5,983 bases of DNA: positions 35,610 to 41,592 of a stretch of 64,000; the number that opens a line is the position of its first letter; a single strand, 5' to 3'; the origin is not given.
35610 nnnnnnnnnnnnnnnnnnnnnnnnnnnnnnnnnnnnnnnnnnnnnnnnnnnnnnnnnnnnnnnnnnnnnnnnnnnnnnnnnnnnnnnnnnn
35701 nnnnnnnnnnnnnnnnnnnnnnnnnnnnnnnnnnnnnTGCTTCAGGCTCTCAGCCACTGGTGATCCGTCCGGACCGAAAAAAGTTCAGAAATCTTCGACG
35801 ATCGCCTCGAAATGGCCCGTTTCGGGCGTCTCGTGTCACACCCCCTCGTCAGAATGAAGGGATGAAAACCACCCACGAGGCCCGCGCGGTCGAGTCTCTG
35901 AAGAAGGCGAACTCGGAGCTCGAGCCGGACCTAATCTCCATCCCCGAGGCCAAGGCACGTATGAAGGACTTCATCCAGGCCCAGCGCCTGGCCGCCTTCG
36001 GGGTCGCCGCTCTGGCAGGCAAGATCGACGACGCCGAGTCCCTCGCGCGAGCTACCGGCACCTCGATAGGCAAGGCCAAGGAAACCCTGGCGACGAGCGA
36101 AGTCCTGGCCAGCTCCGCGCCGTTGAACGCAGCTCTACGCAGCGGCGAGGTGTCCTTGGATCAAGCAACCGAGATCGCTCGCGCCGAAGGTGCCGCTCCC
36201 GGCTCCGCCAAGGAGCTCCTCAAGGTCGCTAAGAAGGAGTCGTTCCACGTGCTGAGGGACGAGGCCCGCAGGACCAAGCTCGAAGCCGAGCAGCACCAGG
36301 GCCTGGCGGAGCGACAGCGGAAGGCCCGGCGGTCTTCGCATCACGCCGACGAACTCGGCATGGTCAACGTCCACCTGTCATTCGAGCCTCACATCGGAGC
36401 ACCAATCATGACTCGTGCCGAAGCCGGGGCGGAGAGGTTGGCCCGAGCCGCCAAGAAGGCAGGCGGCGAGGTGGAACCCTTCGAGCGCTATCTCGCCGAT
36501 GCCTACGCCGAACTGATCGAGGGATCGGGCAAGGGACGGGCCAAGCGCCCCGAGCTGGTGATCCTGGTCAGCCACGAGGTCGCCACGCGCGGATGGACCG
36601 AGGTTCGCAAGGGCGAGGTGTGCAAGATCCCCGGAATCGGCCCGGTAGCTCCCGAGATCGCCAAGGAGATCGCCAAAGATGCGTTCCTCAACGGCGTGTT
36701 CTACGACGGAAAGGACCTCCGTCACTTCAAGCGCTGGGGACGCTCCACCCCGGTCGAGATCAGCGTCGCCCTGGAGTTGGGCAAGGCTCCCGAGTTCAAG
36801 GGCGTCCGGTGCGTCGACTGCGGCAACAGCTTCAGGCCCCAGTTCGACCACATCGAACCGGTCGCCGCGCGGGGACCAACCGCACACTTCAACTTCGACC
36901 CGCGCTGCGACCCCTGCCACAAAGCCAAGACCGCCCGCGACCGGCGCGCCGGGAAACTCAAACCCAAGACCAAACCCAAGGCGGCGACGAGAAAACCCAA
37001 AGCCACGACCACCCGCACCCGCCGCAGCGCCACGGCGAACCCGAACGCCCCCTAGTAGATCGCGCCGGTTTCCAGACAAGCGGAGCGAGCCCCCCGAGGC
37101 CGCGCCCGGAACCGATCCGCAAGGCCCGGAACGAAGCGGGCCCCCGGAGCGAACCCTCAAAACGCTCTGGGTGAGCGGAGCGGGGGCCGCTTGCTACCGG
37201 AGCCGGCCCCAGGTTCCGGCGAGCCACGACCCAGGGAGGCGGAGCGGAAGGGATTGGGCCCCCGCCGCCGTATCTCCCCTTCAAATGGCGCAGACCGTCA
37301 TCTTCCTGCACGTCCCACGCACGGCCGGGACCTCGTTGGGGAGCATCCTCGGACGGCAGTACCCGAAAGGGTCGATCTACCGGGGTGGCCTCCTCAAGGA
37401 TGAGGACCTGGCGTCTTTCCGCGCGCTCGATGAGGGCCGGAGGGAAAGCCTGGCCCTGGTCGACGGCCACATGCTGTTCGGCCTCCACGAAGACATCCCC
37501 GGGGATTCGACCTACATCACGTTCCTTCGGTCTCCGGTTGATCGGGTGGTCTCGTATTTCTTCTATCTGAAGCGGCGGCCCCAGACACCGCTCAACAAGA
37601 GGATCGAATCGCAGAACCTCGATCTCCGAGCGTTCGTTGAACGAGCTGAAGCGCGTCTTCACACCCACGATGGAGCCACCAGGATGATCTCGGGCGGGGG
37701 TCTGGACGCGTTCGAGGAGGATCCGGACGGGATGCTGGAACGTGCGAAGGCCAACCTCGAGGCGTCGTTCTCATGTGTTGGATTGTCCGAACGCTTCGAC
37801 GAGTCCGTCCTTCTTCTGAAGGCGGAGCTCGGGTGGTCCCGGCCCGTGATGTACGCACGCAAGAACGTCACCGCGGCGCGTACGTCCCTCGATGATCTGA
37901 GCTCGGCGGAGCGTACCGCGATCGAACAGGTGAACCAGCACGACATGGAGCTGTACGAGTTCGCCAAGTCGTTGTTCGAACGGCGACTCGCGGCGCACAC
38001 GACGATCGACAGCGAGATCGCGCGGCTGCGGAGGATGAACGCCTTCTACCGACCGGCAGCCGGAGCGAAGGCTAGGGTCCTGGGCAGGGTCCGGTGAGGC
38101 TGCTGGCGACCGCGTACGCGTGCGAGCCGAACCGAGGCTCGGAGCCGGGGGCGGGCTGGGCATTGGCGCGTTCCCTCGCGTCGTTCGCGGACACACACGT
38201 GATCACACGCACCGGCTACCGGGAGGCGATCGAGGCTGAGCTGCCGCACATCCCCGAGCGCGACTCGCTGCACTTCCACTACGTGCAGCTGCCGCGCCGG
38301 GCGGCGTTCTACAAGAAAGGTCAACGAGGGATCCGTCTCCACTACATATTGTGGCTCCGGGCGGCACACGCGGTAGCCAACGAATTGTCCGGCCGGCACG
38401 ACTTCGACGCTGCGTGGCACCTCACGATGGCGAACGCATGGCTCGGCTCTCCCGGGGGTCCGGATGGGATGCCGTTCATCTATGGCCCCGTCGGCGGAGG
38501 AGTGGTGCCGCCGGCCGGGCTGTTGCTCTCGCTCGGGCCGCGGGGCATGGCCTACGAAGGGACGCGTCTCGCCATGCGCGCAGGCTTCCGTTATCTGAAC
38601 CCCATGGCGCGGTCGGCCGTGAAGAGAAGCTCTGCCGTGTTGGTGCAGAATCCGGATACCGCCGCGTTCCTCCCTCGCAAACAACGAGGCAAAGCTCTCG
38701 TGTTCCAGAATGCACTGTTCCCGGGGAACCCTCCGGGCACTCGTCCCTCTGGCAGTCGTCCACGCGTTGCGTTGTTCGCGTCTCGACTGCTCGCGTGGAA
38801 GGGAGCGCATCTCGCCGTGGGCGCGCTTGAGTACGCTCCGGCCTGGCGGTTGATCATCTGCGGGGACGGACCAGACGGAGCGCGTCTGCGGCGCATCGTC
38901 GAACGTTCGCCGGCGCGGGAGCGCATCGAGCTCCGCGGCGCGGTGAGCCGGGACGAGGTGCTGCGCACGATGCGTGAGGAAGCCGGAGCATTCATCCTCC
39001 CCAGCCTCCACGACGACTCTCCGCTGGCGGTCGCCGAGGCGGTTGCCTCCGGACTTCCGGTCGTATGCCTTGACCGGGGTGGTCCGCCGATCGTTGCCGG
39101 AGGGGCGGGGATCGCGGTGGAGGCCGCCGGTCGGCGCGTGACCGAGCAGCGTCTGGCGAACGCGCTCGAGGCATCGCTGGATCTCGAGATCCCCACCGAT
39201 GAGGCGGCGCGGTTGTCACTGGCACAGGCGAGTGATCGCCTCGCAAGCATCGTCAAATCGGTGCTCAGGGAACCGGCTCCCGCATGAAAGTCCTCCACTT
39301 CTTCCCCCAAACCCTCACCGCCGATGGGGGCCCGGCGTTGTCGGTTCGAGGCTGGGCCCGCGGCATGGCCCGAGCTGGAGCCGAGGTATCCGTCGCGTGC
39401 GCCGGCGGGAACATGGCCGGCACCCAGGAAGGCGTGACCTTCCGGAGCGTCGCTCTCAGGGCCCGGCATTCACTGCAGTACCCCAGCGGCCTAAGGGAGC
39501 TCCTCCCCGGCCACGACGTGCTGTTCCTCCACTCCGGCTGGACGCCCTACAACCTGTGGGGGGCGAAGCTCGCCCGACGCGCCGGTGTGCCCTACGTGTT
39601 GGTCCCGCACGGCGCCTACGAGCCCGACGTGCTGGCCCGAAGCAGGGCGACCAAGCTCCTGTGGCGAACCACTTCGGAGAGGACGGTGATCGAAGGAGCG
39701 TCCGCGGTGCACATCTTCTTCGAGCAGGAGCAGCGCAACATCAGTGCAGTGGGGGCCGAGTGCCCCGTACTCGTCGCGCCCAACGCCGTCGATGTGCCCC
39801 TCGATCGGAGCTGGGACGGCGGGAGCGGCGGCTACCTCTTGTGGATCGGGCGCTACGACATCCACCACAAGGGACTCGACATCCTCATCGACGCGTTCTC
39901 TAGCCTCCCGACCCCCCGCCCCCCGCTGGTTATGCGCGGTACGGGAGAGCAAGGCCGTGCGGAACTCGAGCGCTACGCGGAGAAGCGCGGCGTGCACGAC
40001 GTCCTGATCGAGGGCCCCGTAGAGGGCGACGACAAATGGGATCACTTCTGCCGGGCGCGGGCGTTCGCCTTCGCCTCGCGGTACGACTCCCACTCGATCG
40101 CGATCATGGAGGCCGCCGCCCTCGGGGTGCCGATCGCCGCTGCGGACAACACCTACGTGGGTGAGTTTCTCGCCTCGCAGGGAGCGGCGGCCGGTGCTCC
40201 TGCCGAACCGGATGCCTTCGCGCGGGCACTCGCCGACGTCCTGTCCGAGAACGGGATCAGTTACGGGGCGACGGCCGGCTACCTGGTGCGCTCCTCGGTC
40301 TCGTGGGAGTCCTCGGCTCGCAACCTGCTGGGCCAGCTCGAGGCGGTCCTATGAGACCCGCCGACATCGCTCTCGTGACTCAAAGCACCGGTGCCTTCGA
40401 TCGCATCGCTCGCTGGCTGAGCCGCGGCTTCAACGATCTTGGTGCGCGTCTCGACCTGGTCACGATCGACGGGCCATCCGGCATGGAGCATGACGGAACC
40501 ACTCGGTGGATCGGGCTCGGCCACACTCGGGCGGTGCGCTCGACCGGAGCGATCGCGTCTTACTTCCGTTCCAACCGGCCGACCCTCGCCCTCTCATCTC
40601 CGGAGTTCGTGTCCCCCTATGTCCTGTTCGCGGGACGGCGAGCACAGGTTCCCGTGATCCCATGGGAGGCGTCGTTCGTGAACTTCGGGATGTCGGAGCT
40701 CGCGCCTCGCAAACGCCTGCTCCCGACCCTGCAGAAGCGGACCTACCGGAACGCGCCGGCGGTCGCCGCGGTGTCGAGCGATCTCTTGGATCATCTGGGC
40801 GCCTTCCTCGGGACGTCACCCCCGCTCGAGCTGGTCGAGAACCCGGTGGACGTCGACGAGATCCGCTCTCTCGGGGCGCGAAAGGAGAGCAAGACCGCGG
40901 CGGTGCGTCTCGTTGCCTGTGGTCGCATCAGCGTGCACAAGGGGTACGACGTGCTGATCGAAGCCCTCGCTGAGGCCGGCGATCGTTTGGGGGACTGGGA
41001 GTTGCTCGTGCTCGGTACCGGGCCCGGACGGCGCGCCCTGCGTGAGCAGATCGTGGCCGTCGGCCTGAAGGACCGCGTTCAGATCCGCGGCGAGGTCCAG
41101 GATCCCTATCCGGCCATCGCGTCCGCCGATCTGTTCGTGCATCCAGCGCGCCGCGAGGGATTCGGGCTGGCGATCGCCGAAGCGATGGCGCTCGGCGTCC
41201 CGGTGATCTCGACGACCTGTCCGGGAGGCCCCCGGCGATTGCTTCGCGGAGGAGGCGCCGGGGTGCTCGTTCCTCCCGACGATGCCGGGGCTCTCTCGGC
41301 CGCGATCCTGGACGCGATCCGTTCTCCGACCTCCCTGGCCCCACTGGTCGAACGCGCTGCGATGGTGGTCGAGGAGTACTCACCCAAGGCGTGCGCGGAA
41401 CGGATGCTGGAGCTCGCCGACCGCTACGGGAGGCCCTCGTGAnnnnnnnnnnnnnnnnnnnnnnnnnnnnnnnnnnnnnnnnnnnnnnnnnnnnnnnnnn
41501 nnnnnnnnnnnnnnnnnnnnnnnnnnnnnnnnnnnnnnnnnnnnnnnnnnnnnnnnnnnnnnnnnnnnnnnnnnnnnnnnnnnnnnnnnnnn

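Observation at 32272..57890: About 25-kb glycan locus mixing ABC-transporter-dependent, wall-teichoic-acid-like and Wzy/BY-kinase-type components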

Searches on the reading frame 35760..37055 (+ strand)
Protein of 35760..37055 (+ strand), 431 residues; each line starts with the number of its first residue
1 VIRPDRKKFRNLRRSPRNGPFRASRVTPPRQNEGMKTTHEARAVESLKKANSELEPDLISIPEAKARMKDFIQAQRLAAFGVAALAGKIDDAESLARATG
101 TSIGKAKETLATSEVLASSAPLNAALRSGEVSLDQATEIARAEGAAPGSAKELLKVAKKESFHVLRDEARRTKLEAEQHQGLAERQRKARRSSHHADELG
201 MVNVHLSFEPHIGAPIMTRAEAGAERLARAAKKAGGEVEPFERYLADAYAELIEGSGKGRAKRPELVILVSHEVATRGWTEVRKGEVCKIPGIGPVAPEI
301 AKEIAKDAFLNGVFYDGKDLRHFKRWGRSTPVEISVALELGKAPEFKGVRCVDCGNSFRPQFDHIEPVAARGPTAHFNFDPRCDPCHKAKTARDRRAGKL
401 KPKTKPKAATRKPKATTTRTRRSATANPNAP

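Call 5: search_protein_families(library=pfam, proteins=[window:35760-37055:+], max_evalue=0.01)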
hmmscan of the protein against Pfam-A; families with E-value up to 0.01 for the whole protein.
window:35760-37055:+ (431 aa): 1 family
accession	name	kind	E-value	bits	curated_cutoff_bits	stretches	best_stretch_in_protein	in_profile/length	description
PF01844.29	HNH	-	0.00022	21.7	21.4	1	351-393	1-47/47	HNH endonuclease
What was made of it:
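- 35760..37055 (+): Strain-specific insertion: 431-aa protein with a weak HNH motif. Not part of the pathway. HNH at E 2e-4 (call 5).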

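Call 16: search_protein_families(library=ncbifam, proteins=[window:35760-37055:+], max_evalue=0.001)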
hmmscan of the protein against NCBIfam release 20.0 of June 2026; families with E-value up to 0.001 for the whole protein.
window:35760-37055:+ (431 aa): 0 families

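Call 86: search_protein_families(library=padloc, proteins=[window:35760-37055:+], max_evalue=0.001)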
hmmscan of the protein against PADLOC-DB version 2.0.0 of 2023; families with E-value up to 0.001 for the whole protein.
window:35760-37055:+ (431 aa): 0 families

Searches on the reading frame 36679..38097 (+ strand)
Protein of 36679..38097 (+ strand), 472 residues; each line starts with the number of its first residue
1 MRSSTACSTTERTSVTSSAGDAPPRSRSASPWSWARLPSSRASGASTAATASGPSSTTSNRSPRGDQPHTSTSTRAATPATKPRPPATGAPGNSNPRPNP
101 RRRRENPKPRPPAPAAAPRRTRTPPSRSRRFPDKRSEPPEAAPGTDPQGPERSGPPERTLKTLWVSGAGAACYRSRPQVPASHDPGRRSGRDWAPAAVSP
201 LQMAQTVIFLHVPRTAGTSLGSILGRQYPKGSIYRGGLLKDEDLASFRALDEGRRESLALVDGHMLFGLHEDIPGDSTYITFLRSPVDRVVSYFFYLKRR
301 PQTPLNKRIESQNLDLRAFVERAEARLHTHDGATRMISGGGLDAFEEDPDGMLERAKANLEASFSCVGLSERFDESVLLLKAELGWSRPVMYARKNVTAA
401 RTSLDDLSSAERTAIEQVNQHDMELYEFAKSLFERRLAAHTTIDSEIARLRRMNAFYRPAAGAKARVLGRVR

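Call 5: search_protein_families(library=pfam, proteins=[window:36679-38097:+], max_evalue=0.01)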
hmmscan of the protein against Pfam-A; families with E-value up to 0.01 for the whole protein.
window:36679-38097:+ (472 aa): 2 families
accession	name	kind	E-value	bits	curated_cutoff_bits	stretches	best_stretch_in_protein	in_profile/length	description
PF06990.17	Gal-3-0_sulfotr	-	5.6e-16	58.9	27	1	260-454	129-331/402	Galactose-3-O-sulfotransferase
PF03567.20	Sulfotransfer_2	-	2.9e-06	28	22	1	206-429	10-252/252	Sulfotransferase family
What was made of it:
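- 37285..38097 (+): Sulfotransferase ST1, cytoplasmic. Carries PRTAGTS and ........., which read like PAPS-binding motifs (own knowledge; not tested). Gal-3-O_sulfotr at E 5.6e-16 and Sulfotransfer_2 (call 5).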

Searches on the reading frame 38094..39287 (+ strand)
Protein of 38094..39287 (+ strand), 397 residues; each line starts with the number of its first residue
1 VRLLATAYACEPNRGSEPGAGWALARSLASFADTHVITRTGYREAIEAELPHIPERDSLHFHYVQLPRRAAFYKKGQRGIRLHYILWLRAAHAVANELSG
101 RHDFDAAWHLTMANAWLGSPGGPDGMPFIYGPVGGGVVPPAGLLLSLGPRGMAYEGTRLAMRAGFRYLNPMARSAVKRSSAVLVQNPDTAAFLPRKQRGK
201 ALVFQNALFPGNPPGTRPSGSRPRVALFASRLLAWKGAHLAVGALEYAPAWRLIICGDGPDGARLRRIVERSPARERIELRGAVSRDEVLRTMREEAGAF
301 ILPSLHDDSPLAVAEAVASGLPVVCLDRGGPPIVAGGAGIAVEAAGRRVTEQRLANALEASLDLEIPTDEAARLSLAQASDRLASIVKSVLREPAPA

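Call 5: search_protein_families(library=pfam, proteins=[window:38094-39287:+], max_evalue=0.01)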
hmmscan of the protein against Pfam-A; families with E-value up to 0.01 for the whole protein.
window:38094-39287:+ (397 aa): 3 families
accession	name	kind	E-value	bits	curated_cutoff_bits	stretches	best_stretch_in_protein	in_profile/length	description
PF00534.26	Glycos_transf_1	-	1.9e-17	63.8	26.4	1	221-336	13-132/172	Glycosyl transferases group 1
PF13692.12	Glyco_trans_1_4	-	7.9e-16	59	27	1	224-357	2-135/142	Glycosyl transferases group 1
PF20706.3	GT4-conflict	-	3.5e-07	30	26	1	213-330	187-315/385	Family 4 Glycosyltransferase in conflict systems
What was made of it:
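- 38094..39287 (+): GT4a, part of the conserved repeat-unit glycosyltransferase set. Pfam GT4 (call 5).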

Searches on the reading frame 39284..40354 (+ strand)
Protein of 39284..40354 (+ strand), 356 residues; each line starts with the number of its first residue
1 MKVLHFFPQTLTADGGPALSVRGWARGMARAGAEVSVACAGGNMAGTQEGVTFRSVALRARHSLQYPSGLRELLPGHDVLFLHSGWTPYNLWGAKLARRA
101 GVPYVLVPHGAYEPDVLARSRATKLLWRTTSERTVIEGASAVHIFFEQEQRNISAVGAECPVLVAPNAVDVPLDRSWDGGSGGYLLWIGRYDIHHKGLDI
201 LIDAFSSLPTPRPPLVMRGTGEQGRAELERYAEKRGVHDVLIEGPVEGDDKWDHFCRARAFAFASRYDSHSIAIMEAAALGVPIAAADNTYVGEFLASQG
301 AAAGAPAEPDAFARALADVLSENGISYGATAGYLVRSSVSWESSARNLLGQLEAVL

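Call 5: search_protein_families(library=pfam, proteins=[window:39284-40354:+], max_evalue=0.01)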
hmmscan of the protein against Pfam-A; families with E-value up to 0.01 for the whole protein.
window:39284-40354:+ (356 aa): 7 families
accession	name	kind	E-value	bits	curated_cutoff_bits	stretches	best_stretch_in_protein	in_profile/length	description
PF13579.12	Glyco_trans_4_4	-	4.6e-19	69.7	29.7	1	15-167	1-157/158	Glycosyl transferase 4-like domain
PF13692.12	Glyco_trans_1_4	-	8.7e-18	65.4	27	1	184-321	3-141/142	Glycosyl transferases group 1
PF00534.26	Glycos_transf_1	-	1.8e-16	60.6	26.4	1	185-323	18-159/172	Glycosyl transferases group 1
PF13439.12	Glyco_transf_4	-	2.5e-12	47.6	28.5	1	15-171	2-168/170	Glycosyltransferase Family 4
PF20706.3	GT4-conflict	-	4.1e-06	26.5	26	1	157-299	170-323/385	Family 4 Glycosyltransferase in conflict systems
PF13524.12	Glyco_trans_1_2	-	0.00017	22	25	1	230-322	23-114/144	Glycosyl transferase-like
PF13477.12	Glyco_trans_4_2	-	0.008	16.8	23.4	0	24-110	16-108/139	Glycosyl transferase 4-like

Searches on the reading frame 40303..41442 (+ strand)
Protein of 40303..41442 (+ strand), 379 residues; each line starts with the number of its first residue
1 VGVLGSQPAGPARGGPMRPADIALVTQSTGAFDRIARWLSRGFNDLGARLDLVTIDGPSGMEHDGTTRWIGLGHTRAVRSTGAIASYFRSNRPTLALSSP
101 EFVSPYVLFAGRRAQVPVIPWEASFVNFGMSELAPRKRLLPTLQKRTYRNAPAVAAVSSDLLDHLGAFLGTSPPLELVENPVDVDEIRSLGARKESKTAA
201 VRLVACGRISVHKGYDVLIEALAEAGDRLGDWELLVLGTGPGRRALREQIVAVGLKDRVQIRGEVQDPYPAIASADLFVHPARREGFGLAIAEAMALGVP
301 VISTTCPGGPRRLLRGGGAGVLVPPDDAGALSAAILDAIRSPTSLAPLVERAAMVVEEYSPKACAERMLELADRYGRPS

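Call 6: search_protein_families(library=pfam, proteins=[window:40303-41442:+], max_evalue=0.01)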
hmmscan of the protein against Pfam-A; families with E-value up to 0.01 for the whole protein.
window:40303-41442:+ (379 aa): 5 families
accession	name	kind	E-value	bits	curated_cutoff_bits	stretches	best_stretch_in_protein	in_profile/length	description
PF13692.12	Glyco_trans_1_4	-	1.9e-34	119.4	27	1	202-339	3-140/142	Glycosyl transferases group 1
PF00534.26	Glycos_transf_1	-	2.5e-31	109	26.4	1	203-352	18-169/172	Glycosyl transferases group 1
PF20706.3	GT4-conflict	-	2.3e-13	50.3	26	1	144-304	140-311/385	Family 4 Glycosyltransferase in conflict systems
PF13439.12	Glyco_transf_4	-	1.7e-06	28.6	28.5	1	39-185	11-169/170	Glycosyltransferase Family 4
PF13579.12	Glyco_trans_4_4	-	2e-06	28.7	29.7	1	34-179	5-156/158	Glycosyl transferase 4-like domain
